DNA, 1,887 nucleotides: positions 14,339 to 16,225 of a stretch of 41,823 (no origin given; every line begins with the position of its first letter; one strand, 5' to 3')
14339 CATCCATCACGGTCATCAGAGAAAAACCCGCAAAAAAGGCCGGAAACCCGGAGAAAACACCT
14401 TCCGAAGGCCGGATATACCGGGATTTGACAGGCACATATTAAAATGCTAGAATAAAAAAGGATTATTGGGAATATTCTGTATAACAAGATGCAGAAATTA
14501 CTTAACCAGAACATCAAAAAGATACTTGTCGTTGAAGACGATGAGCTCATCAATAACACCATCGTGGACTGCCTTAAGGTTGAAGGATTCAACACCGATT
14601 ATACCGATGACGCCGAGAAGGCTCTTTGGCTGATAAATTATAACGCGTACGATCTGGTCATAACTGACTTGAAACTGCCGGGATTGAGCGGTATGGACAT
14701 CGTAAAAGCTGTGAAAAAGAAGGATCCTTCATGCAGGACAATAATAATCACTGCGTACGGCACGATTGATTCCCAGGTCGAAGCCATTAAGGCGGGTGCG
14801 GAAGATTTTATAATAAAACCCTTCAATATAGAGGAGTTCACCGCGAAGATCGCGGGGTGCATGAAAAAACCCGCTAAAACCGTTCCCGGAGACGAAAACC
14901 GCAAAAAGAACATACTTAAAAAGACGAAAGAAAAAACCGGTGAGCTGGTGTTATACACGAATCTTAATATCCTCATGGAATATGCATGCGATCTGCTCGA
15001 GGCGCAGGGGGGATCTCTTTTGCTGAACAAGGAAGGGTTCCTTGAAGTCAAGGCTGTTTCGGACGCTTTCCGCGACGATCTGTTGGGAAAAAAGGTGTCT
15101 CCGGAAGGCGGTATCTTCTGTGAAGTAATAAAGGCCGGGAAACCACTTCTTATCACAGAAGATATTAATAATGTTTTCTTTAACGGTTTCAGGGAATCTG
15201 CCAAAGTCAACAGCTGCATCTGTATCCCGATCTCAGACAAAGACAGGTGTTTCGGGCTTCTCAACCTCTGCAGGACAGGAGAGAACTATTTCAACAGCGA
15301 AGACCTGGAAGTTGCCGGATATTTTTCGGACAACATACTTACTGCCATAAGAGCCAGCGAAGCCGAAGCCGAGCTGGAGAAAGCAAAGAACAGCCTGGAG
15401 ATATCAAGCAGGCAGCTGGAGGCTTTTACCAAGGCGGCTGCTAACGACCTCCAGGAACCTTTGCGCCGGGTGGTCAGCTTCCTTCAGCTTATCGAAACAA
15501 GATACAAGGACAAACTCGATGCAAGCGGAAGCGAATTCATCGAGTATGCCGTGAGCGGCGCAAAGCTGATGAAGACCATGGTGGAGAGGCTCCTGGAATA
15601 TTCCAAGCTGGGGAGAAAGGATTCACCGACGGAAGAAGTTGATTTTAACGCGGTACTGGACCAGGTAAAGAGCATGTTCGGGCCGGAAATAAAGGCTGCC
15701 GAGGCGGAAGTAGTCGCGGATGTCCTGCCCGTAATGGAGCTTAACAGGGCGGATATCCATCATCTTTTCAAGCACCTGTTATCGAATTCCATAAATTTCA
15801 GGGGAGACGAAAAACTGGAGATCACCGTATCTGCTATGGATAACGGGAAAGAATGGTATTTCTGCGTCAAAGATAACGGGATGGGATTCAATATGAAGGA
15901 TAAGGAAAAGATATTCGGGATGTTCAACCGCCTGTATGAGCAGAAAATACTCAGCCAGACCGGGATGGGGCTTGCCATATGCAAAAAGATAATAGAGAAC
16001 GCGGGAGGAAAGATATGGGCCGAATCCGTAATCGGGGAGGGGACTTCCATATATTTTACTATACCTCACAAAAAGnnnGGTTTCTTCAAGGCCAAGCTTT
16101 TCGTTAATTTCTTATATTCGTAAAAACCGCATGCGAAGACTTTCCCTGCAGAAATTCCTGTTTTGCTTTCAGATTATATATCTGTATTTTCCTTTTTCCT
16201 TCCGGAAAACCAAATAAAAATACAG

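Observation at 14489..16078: REC-GAF-kinase hybrid with Asn in place of the phospho-accepting His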

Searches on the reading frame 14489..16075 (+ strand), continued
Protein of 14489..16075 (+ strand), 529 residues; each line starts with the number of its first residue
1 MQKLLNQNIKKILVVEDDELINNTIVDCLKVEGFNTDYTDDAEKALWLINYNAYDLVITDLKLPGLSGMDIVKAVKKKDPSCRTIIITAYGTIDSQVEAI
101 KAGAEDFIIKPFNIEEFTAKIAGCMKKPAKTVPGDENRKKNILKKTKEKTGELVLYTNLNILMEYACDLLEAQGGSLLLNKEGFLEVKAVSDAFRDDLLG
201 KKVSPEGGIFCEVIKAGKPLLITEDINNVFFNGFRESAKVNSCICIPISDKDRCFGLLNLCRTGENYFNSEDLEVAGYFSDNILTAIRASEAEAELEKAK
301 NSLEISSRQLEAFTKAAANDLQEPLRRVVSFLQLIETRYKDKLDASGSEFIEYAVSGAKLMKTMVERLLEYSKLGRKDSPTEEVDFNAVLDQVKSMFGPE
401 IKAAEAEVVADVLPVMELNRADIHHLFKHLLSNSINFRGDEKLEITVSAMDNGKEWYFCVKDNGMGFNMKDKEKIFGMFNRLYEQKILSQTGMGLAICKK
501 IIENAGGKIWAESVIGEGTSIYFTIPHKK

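Call 14: find_encoding_contigs(protein=P0001, flank=10000, max_places=6)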
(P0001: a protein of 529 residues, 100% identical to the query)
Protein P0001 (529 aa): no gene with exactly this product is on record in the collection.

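Call 40: search_protein_representatives(protein=window:14489-16075:+)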
Query: 529 residues. Proteins with E-value up to 0.001 (for the whole library): 1178146; up to 1e-10: 430461; up to 1e-30: 36887. The best 150 are listed.
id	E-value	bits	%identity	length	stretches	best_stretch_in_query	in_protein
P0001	0.0e+00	1174.8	100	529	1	1-529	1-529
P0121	3.0e-88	313.4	35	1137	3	291-526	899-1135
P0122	8.6e-87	308.6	36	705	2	285-528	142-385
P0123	1.1e-84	301.7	38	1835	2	295-526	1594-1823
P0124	1.7e-82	294.4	35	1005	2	295-527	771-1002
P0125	1.7e-75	271.3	40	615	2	279-526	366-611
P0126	2.3e-75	270.9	37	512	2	288-528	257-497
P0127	2.1e-73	264.4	32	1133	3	285-526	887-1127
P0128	2.5e-73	264.2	32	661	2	290-526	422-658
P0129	1.4e-72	261.7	32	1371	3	301-526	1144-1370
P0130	4.9e-71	256.6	30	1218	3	290-526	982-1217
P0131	3.2e-70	253.9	38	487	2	287-527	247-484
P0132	3.3e-70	253.9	31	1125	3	295-527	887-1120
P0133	5.5e-70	253.1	31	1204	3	265-509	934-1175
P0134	8.2e-70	252.6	33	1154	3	302-526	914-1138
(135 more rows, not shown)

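Call 58: list_cluster_members(proteins=[P0001])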
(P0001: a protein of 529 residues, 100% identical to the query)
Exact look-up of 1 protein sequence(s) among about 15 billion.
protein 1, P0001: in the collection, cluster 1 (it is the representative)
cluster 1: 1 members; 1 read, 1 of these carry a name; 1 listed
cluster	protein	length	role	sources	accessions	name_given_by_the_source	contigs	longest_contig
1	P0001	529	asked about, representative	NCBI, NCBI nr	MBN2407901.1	MAG: response regulator [Elusimicrobia bacterium] | response regulator [Elusimicrobiota bacterium]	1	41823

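Call 60: predict_structure(alignment_id=A1)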
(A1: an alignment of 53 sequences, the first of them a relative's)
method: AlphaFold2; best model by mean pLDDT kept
length: 529 residues; sequences in the alignment: 53
mean_pLDDT: 79.9   pTM: 0.52
mean pLDDT of the five models: 79.9, 79.7, 79.4, 78.4, 76.1
residues with pLDDT >= 90: 253; 70-90: 154; 50-70: 34; < 50: 88
segments of 3 or more residues with pLDDT < 50: 1-7, 131-135, 143-207, 482-490
pLDDT, mean of each block of 10 residues (from residue 1): 50 98 96 96 97 97 96 97 96 93 96 93 83 51 43 31 36 35 32 32 43 69 60 74 85 85 83 85 85 87 82 79 87 94 93 87 84 82 97 97 97 97 96 93 98 97 93 68 47 82 94 95 90
secondary structure, 60 per line:
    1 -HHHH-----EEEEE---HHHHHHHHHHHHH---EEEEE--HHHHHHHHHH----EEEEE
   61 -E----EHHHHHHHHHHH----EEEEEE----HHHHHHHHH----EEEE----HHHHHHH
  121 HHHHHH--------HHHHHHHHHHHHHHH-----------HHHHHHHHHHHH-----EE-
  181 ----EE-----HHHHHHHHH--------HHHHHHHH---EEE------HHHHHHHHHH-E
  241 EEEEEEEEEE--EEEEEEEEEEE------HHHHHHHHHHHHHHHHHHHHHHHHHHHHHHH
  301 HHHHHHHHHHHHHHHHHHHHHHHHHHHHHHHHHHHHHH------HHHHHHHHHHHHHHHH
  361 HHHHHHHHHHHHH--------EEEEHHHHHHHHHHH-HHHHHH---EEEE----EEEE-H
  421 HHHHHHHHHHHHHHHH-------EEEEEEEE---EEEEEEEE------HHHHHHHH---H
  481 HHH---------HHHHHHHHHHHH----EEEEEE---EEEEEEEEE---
elements in order: H2-5 E11-15 H19-31 E35-39 H42-51 E56-60 H68-78 E83-88 H93-101 E106-109 H114-126 H135-149 H161-172 H192-200 H209-216 E220-222 H229-238 E240-250 E253-263 H270-338 H345-373 E382-385 H386-396 H398-403 E407-410 E415-418 H420-436 E444-451 E455-462 H469-476 H480-483 H493-504 E509-514 E518-526

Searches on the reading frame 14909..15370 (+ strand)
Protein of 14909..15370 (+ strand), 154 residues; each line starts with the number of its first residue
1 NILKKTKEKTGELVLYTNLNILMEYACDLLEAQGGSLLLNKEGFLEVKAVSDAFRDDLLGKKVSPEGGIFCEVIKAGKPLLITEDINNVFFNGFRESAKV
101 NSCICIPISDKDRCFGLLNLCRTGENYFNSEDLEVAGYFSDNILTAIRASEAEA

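Call 49: search_solved_structures(query=window:14909-15370:+, max_evalue=1, show_alignments=1)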
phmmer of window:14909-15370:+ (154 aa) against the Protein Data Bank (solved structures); distinct sequences matched with E-value up to 1: 2.
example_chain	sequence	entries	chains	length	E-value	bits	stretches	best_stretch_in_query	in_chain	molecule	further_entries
3e0y_A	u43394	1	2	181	3e-05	27.1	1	41-150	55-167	Conserved domain protein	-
3c6k_A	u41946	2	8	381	0.31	14.1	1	16-115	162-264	Spermine synthase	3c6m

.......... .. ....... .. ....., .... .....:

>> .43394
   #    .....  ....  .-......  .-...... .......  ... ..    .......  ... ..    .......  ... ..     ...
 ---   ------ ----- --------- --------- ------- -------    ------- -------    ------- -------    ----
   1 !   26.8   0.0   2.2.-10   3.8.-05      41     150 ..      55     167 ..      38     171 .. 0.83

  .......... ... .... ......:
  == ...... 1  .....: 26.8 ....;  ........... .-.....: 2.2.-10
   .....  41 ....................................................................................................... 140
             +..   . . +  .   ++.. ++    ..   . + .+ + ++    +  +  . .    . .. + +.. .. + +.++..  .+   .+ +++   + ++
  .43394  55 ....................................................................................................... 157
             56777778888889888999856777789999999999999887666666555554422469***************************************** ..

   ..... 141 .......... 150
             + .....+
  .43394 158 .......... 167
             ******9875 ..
